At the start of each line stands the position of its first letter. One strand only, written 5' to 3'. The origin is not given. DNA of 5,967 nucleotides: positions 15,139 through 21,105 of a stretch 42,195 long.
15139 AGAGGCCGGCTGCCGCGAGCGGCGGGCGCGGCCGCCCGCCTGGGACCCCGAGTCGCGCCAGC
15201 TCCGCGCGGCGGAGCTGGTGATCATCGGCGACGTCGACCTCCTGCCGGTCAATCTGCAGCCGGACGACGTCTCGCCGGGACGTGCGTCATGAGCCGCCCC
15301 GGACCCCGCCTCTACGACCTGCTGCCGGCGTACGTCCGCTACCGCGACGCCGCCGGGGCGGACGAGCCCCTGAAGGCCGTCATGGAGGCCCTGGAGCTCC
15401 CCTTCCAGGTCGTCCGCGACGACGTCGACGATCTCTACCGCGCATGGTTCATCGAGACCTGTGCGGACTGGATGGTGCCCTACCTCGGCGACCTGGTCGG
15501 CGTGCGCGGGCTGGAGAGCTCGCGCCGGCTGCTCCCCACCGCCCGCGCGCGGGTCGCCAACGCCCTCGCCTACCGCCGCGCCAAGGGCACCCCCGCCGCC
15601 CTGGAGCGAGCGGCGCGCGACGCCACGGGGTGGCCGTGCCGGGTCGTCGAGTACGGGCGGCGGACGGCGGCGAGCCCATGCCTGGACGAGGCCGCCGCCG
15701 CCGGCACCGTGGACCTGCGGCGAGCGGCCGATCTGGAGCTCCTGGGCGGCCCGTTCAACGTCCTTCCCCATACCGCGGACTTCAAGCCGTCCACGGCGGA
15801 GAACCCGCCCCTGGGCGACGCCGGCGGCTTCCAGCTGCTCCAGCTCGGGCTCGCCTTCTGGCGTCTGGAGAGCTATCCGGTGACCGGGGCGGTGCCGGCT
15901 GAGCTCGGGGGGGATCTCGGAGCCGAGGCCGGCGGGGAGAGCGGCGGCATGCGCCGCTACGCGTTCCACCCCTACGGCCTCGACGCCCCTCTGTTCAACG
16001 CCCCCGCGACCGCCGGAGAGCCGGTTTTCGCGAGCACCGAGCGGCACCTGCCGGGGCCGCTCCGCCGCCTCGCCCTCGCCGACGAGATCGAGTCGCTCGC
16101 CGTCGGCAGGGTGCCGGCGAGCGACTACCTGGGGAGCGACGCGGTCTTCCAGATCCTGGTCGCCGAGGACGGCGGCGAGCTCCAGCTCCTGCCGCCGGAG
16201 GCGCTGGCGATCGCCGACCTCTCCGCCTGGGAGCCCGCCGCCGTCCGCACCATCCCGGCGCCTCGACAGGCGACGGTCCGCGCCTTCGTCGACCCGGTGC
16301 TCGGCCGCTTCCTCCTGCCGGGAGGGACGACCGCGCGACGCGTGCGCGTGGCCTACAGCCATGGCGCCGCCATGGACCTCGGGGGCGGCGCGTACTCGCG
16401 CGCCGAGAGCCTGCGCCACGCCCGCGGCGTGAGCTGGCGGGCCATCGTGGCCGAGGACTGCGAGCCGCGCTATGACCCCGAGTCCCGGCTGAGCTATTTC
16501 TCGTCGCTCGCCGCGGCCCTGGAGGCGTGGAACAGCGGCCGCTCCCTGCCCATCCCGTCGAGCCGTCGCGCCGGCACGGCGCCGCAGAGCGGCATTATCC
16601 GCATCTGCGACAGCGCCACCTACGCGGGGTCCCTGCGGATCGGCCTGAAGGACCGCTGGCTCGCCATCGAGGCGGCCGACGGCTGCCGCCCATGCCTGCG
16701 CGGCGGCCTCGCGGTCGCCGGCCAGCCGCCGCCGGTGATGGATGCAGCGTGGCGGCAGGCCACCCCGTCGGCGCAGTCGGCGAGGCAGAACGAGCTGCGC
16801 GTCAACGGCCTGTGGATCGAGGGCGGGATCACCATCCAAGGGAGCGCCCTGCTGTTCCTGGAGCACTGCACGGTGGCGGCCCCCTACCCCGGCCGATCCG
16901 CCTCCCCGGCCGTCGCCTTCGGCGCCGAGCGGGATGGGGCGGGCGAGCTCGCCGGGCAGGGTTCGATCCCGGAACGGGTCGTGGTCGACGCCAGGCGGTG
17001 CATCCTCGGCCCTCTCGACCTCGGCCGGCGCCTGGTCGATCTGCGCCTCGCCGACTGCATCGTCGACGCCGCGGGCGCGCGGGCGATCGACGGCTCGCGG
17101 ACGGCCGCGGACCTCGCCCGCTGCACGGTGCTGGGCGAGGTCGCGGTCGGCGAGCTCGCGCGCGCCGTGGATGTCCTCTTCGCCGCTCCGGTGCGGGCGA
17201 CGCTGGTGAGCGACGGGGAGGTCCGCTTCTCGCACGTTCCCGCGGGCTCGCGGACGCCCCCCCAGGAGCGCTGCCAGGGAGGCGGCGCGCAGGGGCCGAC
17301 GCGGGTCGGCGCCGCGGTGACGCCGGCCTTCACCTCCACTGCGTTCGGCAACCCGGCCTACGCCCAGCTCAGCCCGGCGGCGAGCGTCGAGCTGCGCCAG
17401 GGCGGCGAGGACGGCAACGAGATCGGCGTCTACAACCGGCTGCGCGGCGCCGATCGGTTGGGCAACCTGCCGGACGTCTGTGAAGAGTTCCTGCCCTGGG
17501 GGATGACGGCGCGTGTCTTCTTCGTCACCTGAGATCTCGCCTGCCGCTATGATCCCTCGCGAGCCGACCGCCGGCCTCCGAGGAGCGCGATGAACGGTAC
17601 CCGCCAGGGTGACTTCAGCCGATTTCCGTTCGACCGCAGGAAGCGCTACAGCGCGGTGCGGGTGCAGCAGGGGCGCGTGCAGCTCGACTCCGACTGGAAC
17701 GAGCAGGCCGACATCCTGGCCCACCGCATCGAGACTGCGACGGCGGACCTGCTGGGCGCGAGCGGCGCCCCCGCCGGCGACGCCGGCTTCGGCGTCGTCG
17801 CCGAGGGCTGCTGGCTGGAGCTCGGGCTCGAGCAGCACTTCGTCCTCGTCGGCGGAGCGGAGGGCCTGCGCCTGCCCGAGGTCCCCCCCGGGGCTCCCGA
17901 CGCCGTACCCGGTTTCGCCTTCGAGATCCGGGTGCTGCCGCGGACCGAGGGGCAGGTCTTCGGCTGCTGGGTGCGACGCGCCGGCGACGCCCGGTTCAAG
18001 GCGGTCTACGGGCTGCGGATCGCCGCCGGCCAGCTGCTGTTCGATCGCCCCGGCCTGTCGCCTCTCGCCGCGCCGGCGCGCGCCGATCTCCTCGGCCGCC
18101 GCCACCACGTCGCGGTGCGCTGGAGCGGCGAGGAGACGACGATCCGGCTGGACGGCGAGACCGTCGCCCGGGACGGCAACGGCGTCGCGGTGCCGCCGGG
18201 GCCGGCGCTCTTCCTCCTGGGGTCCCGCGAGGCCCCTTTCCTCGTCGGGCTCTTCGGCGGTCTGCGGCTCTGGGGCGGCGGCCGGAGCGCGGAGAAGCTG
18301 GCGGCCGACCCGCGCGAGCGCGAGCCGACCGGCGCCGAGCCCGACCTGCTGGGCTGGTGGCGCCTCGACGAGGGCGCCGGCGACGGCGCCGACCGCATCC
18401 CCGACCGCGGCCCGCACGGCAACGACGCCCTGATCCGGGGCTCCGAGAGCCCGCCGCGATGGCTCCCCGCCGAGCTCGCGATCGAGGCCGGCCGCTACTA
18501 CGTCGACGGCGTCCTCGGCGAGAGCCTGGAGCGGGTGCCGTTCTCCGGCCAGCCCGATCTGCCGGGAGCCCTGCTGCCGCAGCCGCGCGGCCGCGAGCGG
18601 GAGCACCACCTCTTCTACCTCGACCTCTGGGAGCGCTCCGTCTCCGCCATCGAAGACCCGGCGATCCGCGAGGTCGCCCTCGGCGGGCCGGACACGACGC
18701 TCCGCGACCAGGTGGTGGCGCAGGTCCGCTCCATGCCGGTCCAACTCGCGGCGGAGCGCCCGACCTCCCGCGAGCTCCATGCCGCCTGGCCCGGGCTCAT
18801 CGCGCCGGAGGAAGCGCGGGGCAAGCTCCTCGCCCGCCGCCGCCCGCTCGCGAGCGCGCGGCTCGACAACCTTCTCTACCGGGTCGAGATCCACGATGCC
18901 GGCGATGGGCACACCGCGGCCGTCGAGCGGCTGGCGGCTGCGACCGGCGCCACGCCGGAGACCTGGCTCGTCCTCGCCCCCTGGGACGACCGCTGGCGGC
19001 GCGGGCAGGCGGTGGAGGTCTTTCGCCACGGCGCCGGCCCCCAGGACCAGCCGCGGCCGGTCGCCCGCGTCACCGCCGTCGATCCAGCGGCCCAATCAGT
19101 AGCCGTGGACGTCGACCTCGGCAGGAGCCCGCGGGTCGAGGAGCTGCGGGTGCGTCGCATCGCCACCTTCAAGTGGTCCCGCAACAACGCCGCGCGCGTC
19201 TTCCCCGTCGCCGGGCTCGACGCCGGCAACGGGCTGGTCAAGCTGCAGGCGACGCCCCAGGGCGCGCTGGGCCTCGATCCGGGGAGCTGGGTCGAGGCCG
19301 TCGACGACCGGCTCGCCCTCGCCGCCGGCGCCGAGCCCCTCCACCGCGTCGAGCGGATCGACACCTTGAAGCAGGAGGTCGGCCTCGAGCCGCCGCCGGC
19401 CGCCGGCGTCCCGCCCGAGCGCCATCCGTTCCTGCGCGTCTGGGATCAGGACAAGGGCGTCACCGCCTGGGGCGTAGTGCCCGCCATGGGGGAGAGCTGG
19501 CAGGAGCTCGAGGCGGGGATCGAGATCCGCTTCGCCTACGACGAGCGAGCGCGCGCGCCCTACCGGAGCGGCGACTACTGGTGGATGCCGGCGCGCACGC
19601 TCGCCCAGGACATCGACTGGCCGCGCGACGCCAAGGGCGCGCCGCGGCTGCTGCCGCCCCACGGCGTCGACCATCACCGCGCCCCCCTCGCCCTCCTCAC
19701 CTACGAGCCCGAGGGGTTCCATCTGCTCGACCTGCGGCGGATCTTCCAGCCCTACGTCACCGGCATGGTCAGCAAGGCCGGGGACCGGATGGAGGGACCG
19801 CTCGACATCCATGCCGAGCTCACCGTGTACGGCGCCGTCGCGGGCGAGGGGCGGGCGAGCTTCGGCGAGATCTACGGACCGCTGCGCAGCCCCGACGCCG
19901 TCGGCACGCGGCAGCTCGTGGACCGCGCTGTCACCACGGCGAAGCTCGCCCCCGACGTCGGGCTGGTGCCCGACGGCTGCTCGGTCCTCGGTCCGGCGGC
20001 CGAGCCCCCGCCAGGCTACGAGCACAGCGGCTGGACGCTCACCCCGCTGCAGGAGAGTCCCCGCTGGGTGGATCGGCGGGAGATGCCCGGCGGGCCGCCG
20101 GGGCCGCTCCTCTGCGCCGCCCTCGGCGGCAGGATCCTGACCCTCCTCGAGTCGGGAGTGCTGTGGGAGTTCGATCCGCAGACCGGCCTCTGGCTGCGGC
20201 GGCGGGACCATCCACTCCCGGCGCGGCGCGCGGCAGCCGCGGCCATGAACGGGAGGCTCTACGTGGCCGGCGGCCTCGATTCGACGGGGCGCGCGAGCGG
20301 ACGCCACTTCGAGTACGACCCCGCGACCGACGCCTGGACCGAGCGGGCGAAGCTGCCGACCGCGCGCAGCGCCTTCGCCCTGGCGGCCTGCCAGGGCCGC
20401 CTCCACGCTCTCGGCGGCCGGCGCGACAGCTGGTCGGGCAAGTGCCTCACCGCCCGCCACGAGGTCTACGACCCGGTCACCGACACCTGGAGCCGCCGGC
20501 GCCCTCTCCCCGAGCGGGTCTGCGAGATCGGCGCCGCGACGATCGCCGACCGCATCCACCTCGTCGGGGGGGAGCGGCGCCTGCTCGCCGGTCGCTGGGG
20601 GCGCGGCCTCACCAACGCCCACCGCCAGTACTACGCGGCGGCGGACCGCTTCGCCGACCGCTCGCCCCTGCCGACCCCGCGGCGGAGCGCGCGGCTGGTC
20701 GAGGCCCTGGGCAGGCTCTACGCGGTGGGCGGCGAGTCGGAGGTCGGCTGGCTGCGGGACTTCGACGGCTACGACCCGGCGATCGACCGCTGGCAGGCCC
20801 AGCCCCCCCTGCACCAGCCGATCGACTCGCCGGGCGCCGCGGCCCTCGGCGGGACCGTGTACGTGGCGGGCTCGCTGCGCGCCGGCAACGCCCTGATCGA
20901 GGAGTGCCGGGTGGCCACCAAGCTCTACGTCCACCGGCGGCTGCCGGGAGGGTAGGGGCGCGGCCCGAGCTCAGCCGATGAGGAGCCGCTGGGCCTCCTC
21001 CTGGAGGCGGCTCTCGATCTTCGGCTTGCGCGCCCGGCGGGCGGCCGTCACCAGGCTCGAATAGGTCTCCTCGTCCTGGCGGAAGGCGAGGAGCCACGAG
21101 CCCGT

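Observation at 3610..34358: eCIS-type (Afp/PVC-like) tail and baseplate genes interleaved with a T6SS-type TssJ/TssL/TssM membrane complex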

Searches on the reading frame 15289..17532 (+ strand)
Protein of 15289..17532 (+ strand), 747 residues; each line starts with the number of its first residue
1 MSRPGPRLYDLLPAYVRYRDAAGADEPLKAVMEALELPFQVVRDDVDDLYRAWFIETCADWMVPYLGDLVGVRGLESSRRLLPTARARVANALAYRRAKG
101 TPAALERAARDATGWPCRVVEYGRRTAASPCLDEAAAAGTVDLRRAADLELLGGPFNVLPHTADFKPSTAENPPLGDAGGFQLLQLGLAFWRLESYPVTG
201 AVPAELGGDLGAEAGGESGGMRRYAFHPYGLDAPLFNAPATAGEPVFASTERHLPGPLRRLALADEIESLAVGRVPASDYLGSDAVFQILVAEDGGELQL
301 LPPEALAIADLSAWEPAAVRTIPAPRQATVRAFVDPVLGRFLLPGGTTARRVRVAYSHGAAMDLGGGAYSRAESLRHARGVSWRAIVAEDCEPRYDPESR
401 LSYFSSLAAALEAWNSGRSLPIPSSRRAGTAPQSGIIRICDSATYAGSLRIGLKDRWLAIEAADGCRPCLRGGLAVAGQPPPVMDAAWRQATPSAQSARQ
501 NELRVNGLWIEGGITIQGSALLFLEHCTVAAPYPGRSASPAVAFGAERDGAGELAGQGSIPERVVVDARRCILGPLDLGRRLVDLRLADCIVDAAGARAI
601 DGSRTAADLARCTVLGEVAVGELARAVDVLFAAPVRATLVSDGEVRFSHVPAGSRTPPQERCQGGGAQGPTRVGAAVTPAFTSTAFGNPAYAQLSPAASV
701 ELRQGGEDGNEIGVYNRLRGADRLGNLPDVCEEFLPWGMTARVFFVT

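Call 6: search_protein_families(library=pfam, proteins=[window:15289-17532:+], max_evalue=0.01)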
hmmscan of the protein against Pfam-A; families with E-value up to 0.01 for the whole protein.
window:15289-17532:+ (747 aa): 1 family
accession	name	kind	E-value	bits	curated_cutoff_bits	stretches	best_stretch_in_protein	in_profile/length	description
PF09684.15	Tail_P2_I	-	1e-06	29.1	20.6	1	41-122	14-97/139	Phage tail protein (Tail_P2_I)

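Call 10: search_protein_families(library=ncbifam, proteins=[window:15289-17532:+], max_evalue=0.01)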
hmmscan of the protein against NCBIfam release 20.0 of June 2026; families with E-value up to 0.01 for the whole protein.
window:15289-17532:+ (747 aa): 0 families

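Call 68: find_related_loci(query=A4, collection=metagenome_contigs, flank=10000)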
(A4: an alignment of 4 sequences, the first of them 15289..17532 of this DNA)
Query A4 (747 aa) in metagenome_contigs; peptide patterns used: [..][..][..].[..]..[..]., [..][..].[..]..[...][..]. (x = any residue, [..] = any of these).
187 stretches matched a pattern; 10 encode a relative of the query (tblastn E <= 1e-3); 10 distinct loci.
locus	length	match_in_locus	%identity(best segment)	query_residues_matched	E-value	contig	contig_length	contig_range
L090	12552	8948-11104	49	1-747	0e+0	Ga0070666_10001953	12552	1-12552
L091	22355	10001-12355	40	13-747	1e-146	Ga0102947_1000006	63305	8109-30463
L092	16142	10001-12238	35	7-747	4e-98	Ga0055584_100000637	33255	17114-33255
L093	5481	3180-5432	33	7-747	9e-94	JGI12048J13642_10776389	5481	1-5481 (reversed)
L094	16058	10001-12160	35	1-747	3e-89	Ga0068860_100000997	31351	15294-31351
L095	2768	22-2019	30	26-736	4e-83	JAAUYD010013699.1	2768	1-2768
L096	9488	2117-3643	33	7-529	2e-64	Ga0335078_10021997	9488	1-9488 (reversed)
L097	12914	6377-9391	29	1-747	2e-56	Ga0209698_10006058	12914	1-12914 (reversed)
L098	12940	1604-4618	29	1-747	2e-56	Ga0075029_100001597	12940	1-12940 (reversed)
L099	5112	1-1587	28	149-747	2e-34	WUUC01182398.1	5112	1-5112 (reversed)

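Call 94: search_protein_families(library=phrogs, proteins=[window:15289-17532:+], max_evalue=0.01)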
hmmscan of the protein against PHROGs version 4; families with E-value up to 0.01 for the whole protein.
window:15289-17532:+ (747 aa): 1 family
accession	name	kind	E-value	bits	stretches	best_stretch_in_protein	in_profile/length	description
phrog_48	-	tail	0.0013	18.9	1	52-110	46-103/478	tail protein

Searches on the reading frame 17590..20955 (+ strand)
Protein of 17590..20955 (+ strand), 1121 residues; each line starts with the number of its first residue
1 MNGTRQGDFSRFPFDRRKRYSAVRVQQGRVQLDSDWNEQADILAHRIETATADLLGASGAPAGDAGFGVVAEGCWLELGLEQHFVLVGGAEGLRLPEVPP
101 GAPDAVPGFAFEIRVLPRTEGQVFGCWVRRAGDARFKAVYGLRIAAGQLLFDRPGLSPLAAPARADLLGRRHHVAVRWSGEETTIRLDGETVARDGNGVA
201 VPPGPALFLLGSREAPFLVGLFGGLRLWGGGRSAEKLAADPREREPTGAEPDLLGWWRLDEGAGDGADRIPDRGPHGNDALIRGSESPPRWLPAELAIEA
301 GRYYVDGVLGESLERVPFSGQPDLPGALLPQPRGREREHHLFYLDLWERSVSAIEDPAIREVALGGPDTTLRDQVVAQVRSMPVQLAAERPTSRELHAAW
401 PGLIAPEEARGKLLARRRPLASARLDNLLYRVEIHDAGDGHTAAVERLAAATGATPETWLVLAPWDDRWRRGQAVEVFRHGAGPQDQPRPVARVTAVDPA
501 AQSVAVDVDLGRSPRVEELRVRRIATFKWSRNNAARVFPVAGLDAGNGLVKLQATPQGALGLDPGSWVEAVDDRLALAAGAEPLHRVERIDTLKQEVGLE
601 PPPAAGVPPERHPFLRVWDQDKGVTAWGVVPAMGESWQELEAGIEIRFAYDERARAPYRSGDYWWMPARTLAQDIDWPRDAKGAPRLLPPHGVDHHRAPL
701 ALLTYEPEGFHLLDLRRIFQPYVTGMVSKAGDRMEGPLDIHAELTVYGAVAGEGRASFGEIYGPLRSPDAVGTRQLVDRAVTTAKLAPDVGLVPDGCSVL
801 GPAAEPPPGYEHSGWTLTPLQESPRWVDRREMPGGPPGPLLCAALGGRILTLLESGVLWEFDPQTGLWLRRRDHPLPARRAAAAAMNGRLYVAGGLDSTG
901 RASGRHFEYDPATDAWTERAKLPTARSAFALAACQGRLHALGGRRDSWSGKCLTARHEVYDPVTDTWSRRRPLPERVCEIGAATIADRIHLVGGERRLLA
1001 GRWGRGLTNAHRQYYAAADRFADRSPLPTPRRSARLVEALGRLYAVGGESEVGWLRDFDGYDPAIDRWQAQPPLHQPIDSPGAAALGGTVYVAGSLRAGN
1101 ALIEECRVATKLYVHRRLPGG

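Call 6: search_protein_families(library=pfam, proteins=[window:17590-20955:+], max_evalue=0.01)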
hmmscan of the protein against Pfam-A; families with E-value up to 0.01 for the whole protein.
window:17590-20955:+ (1121 aa): 11 families
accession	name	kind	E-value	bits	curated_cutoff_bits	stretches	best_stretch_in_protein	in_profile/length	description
PF20129.4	DUF6519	-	6.3e-50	170.8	22.4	3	525-700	318-510/593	Family of unknown function (DUF6519)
PF01344.31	Kelch_1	-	1.2e-20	73.1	20.1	2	879-922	3-45/46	Kelch motif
PF24681.1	Kelch_KLHDC2_KLHL20_DRC7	-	2.7e-12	46.9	50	1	856-994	79-221/221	KLHDC2/KLHL20/DRC7 Kelch-repeats domain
PF07646.21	Kelch_2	-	2.9e-11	43.2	21.3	1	880-923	4-48/48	Kelch motif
PF25210.1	Kelch_FKB95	-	3.7e-10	40.3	70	1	878-995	33-150/268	FKB95, Kelch-repeats domain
PF13964.12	Kelch_6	-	1.5e-07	31.6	25.3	0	882-926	6-50/50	Kelch motif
PF13418.12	Kelch_4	-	8.9e-07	29.2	21.6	0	887-924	12-49/49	Galactose oxidase, central domain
PF13415.12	Kelch_3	-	1.1e-06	29.1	22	1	887-931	1-45/48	Galactose oxidase, central domain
PF24996.1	NANM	-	0.0001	21.8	45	1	873-997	3-127/350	N-acetylneuraminate epimerase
PF24981.1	Beta-prop_ATRN-LZTR1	-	0.00032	20.5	50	1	888-969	160-250/289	Attractin/LZTR1 beta-propeller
PF13385.13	Laminin_G_3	-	0.00033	21.2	27.6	1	147-236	54-149/151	Concanavalin A-like lectin/glucanases superfamily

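Call 11: search_protein_families(library=ncbifam, proteins=[window:17590-20955:+], max_evalue=0.01)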
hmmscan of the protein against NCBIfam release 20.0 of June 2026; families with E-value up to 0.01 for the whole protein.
window:17590-20955:+ (1121 aa): 3 families
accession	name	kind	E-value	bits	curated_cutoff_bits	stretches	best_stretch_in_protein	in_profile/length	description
NF010730.0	PRK14131.1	subfamily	0.00026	19.8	416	1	873-995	32-156/384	N-acetylneuraminate epimerase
TIGR03547.1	muta_rot_YjhT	subfamily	0.00076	18.7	256.35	1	873-994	3-126/346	YjhT family mutarotase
NF052501.1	RdCuOxGlxASco2837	equivalog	0.0031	15.8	800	0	906-971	267-331/645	radical copper oxidase GlxA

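Call 94: search_protein_families(library=phrogs, proteins=[window:17590-20955:+], max_evalue=0.01)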
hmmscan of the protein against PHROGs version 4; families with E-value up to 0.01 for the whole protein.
window:17590-20955:+ (1121 aa): 5 families
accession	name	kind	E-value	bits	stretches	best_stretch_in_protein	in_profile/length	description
phrog_16120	-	head and packaging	4.2e-18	66.5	3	860-943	320-407/511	virion structural protein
phrog_12615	-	unknown function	5.7e-12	46.4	1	855-1014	62-206/290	-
phrog_16216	-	unknown function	8.9e-06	25.9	1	876-969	242-337/418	-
phrog_11786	-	unknown function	3.5e-05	23.7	1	890-994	136-241/463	-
phrog_8229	-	unknown function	0.00045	20.7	1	881-974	161-252/382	-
